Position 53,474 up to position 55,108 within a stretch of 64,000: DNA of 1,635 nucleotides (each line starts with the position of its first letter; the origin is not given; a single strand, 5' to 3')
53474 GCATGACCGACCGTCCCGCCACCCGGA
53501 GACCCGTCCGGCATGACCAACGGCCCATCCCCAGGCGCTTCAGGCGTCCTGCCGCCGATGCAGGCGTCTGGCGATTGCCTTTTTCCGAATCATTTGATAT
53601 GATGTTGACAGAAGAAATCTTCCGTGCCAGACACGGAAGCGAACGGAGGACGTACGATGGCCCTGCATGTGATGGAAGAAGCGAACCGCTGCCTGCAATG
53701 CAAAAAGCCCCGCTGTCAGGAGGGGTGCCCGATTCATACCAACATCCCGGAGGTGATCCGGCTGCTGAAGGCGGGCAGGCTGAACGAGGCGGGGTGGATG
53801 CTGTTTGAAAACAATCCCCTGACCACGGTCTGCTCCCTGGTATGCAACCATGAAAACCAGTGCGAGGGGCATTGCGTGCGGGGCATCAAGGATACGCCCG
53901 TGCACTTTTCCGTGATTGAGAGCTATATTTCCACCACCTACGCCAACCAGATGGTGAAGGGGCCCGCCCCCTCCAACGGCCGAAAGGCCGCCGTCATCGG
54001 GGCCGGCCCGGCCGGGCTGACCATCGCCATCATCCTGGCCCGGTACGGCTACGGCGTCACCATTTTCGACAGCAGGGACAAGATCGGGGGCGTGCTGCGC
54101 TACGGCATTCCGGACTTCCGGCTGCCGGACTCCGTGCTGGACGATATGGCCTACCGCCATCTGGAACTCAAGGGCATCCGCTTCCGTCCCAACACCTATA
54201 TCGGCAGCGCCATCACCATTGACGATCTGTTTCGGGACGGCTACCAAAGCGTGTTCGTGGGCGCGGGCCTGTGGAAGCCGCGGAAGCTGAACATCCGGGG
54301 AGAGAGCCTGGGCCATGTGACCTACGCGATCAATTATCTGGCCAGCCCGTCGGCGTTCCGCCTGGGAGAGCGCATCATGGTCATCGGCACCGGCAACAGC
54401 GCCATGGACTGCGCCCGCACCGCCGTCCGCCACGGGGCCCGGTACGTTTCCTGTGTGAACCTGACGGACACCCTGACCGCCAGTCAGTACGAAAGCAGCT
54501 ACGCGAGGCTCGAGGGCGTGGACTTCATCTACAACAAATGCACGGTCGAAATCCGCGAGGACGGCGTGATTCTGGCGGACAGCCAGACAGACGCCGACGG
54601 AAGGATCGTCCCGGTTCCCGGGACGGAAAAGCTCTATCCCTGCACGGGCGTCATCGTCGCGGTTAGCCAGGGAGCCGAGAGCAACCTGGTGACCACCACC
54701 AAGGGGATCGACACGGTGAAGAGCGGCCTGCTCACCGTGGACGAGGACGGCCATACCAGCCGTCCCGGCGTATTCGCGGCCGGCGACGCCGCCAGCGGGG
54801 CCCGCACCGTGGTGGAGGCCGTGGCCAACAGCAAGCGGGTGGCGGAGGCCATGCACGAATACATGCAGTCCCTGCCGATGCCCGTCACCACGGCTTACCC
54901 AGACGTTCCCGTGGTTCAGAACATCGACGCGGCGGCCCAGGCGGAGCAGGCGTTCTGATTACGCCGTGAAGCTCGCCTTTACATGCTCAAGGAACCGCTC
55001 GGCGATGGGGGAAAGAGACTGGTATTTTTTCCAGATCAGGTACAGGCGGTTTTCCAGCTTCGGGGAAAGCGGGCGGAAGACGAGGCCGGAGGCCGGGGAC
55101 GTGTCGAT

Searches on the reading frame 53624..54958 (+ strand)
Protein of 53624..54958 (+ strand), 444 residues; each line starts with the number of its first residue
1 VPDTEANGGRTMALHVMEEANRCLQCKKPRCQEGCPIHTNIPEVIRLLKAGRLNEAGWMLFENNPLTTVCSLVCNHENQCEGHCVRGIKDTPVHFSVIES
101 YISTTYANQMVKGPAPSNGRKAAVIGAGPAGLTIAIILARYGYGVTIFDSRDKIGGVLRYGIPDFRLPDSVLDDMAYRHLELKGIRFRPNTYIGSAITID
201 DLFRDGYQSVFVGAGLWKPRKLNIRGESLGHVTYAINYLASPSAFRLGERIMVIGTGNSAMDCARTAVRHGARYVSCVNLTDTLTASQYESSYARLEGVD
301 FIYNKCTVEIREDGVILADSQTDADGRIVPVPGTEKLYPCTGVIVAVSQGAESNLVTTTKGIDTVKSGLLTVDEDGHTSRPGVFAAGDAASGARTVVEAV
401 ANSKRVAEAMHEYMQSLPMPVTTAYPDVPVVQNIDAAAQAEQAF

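Call 69: search_protein_families(library=pfam, proteins=[window:53624-54958:+], max_evalue=0.00001)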
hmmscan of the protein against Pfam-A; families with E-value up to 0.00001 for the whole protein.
window:53624-54958:+ (444 aa): 6 families
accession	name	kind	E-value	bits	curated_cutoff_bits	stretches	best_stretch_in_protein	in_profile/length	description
PF07992.20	Pyr_redox_2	-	6.1e-32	111.6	26.1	1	121-401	2-289/291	Pyridine nucleotide-disulphide oxidoreductase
PF14691.11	Fer4_20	-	5.3e-28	97.5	25.8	1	15-108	16-110/113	Dihydroprymidine dehydrogenase domain II, 4Fe-4S cluster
PF00070.33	Pyr_redox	-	4.7e-13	49.9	22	0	250-314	1-70/82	Pyridine nucleotide-disulphide oxidoreductase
PF13738.12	Pyr_redox_3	-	1.1e-11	45.1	30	1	209-387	127-305/305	Pyridine nucleotide-disulphide oxidoreductase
PF13450.12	NAD_binding_8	-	2.9e-09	37.5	21.9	1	124-158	1-35/68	NAD(P)-binding Rossmann-like domain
PF03486.20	HI0933_like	-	9.7e-06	25.6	50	0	121-155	2-36/244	HI0933-like protein Rossmann domain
